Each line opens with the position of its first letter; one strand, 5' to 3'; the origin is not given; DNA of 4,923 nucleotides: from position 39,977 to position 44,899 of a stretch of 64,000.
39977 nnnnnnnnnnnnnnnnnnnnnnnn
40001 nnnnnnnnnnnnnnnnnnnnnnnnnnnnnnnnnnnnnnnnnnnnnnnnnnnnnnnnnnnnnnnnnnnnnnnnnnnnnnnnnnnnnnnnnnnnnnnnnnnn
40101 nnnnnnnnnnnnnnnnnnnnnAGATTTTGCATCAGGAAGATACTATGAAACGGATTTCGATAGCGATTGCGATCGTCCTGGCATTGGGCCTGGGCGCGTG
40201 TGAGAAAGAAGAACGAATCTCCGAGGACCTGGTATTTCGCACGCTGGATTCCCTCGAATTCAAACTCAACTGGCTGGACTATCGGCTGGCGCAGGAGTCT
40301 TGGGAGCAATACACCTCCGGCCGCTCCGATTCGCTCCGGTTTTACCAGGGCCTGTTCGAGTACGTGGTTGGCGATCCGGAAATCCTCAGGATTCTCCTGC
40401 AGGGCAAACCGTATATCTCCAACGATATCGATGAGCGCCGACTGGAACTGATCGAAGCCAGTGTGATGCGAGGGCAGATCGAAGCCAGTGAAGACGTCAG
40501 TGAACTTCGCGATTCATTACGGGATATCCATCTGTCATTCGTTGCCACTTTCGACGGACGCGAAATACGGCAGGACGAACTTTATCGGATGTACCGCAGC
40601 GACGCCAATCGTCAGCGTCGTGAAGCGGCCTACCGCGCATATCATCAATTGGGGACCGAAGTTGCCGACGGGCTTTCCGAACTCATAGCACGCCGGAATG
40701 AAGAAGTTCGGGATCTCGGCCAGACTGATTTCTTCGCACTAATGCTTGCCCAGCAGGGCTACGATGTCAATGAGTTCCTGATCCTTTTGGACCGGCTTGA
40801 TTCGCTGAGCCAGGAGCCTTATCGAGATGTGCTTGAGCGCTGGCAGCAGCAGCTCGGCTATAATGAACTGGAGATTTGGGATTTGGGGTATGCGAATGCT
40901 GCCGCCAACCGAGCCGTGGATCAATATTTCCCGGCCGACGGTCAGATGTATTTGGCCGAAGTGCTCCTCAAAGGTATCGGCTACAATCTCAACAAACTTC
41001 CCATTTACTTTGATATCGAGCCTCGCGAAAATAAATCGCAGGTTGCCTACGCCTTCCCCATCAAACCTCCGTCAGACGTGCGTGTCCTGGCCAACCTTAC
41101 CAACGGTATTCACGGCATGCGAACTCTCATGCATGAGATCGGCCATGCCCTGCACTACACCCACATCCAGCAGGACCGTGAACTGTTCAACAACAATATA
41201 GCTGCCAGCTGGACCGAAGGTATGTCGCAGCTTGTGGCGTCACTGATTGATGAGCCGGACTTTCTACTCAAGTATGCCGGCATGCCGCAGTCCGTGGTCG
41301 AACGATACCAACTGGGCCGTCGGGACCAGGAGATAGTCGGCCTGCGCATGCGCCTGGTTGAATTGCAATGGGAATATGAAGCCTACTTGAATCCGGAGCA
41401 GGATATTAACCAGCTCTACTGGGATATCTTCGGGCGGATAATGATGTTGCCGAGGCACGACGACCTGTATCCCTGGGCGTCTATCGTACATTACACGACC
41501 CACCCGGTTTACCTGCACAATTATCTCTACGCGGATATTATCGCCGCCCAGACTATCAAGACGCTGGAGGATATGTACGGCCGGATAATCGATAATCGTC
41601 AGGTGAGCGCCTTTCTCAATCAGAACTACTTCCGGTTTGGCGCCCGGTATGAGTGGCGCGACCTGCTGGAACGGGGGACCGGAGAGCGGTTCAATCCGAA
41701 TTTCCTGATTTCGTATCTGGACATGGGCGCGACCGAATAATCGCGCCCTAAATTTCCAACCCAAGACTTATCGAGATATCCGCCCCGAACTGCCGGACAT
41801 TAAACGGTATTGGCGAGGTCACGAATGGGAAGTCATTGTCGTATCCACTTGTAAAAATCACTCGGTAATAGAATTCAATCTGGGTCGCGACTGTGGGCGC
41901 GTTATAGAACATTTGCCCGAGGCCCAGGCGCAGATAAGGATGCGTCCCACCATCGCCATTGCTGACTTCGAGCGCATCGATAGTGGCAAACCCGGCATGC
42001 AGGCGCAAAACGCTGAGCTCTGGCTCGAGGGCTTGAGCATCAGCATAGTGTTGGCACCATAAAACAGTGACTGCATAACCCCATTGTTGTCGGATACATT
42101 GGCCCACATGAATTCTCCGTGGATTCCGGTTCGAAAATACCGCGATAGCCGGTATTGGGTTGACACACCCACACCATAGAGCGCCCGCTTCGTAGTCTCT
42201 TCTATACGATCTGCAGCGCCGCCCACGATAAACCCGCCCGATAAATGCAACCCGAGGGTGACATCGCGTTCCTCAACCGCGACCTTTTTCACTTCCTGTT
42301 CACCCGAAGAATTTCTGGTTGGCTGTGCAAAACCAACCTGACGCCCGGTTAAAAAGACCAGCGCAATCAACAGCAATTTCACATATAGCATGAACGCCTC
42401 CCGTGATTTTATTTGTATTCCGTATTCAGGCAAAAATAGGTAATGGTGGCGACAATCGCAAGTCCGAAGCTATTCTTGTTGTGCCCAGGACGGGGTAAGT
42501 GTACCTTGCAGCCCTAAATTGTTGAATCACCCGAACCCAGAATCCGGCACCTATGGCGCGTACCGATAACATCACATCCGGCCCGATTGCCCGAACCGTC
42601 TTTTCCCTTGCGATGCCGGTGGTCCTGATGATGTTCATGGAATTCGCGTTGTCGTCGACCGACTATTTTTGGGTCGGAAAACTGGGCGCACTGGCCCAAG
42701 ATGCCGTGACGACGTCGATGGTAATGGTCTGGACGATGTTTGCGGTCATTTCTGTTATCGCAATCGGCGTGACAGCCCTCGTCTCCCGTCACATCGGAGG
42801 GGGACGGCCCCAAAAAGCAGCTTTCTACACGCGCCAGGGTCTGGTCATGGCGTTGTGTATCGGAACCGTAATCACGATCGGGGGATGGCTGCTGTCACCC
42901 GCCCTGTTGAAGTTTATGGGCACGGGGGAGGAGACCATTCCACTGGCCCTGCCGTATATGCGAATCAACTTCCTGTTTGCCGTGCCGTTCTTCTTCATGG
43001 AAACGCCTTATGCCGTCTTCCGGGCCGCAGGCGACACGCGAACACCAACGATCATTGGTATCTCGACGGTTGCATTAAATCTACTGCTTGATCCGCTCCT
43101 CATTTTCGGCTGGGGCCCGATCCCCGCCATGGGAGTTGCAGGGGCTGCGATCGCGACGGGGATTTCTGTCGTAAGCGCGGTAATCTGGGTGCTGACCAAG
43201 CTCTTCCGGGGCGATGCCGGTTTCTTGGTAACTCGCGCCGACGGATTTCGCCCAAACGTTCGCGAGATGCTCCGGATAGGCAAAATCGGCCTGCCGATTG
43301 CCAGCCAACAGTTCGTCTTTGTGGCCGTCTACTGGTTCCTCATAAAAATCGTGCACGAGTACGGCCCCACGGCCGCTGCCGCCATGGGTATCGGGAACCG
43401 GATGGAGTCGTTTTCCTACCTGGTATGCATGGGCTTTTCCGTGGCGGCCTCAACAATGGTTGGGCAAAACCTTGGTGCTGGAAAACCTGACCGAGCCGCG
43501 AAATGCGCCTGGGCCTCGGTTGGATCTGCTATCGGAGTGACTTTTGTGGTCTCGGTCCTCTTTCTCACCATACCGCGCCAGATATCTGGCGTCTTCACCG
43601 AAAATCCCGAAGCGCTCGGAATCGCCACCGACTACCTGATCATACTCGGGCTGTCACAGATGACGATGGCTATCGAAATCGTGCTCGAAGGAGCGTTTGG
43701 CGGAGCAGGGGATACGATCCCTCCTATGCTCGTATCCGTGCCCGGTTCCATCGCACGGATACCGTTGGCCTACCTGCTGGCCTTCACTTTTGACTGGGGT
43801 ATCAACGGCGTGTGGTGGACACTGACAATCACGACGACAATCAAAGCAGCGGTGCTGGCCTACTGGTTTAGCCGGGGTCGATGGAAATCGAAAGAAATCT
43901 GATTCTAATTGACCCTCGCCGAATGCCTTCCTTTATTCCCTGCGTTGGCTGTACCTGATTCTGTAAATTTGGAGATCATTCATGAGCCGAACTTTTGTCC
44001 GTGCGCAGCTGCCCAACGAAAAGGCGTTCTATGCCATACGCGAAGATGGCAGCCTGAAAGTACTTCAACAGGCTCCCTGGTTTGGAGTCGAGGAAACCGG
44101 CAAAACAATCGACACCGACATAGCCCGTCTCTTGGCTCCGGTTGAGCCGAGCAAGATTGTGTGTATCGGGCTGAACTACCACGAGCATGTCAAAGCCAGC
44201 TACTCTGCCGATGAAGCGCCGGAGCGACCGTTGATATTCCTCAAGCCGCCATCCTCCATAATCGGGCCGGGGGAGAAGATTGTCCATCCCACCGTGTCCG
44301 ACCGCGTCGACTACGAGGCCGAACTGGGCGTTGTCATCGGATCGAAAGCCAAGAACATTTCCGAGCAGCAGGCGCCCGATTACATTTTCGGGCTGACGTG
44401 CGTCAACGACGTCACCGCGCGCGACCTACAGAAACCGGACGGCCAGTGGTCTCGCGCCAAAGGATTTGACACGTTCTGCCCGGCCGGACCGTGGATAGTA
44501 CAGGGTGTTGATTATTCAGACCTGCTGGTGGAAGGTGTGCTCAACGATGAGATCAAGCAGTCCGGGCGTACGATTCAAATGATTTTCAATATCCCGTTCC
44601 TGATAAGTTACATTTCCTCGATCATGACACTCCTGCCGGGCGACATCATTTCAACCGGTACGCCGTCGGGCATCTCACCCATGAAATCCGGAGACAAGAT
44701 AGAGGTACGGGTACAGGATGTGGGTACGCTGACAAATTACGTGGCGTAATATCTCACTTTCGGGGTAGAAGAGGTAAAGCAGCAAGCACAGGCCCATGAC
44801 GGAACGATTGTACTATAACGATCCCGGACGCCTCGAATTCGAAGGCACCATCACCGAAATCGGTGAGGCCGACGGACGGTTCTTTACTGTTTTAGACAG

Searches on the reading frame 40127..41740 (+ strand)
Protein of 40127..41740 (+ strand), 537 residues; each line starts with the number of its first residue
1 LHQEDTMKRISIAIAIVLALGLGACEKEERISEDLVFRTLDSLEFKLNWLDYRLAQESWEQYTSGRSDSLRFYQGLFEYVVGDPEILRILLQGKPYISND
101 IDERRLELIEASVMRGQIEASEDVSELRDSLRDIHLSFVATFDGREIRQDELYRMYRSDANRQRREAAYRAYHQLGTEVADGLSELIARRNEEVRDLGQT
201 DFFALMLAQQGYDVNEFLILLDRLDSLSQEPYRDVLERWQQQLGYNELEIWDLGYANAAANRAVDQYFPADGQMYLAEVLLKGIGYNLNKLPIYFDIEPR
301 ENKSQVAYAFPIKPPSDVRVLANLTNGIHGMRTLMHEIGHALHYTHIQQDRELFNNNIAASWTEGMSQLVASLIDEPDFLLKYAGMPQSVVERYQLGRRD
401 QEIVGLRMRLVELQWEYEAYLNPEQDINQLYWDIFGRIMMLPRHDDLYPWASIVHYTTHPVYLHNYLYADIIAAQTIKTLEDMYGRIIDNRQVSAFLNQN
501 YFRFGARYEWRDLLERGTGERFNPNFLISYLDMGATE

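Call 4: search_protein_families(library=ncbifam, proteins=[window:40127-41740:+], max_evalue=0.00001)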
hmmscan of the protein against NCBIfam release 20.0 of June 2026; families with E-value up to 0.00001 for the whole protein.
window:40127-41740:+ (537 aa): 3 families
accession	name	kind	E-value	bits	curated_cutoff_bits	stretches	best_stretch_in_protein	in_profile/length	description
TIGR02289.1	M3_not_pepF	subfamily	1.2e-11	43.9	442.35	1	129-480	126-493/549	M3 family oligoendopeptidase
TIGR02290.1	M3_fam_3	subfamily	1.4e-10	40.8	561.7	1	295-356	340-400/587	M3 family oligoendopeptidase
TIGR00181.1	pepF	equivalog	3.4e-07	29.5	490.55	1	147-357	189-404/591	oligoendopeptidase F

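Call 28: search_protein_families(library=pfam, proteins=[window:40145-41740:+], max_evalue=0.00001)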
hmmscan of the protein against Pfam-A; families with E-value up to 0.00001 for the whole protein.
window:40145-41740:+ (531 aa): 2 families
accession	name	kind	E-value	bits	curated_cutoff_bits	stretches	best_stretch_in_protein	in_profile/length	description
PF01432.26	Peptidase_M3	-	2.5e-14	53.9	27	1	150-381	2-298/457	Peptidase family M3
PF02074.21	Peptidase_M32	-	9.9e-10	38.1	25.1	0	255-355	191-282/489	Carboxypeptidase Taq (M32) metallopeptidase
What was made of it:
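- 40145..41740 (+): M3-family metallopeptidase with a lipoprotein-type signal (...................). It is the 20th co-directional gene, 23 nt after aroQ, and syntenic in relatives. PF01432 (call 28); TIGR02289 (call 4).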

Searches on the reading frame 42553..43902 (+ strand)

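Call 24: search_protein_families(library=pfam, proteins=[window:42553-43902:+], max_evalue=0.00001)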
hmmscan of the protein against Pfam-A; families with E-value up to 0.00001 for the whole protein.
window:42553-43902:+ (449 aa): 1 family
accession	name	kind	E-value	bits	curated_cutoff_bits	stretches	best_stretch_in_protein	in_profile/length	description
PF01554.23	MatE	-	4e-58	196.1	24.9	2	248-408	1-161/161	MatE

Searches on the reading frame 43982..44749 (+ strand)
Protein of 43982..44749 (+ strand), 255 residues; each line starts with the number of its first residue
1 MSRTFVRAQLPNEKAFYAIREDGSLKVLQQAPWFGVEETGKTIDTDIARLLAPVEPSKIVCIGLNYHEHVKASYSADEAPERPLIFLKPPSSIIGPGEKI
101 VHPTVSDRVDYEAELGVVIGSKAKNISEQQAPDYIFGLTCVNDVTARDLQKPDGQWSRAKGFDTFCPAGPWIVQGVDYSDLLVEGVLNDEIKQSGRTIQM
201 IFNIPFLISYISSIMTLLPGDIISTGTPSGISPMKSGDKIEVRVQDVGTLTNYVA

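Call 24: search_protein_families(library=pfam, proteins=[window:43982-44749:+], max_evalue=0.00001)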
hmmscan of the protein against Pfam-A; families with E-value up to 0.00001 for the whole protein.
window:43982-44749:+ (255 aa): 2 families
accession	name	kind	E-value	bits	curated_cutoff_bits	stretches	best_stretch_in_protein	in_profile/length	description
PF01557.24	FAA_hydrolase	-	6.9e-68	228.9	23.9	1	58-254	1-213/214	Fumarylacetoacetate (FAA) hydrolase C-terminal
PF10370.14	Rv2993c-like_N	-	2.3e-06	28.8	21.3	1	5-53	3-50/50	Rv2993c-like, N-terminal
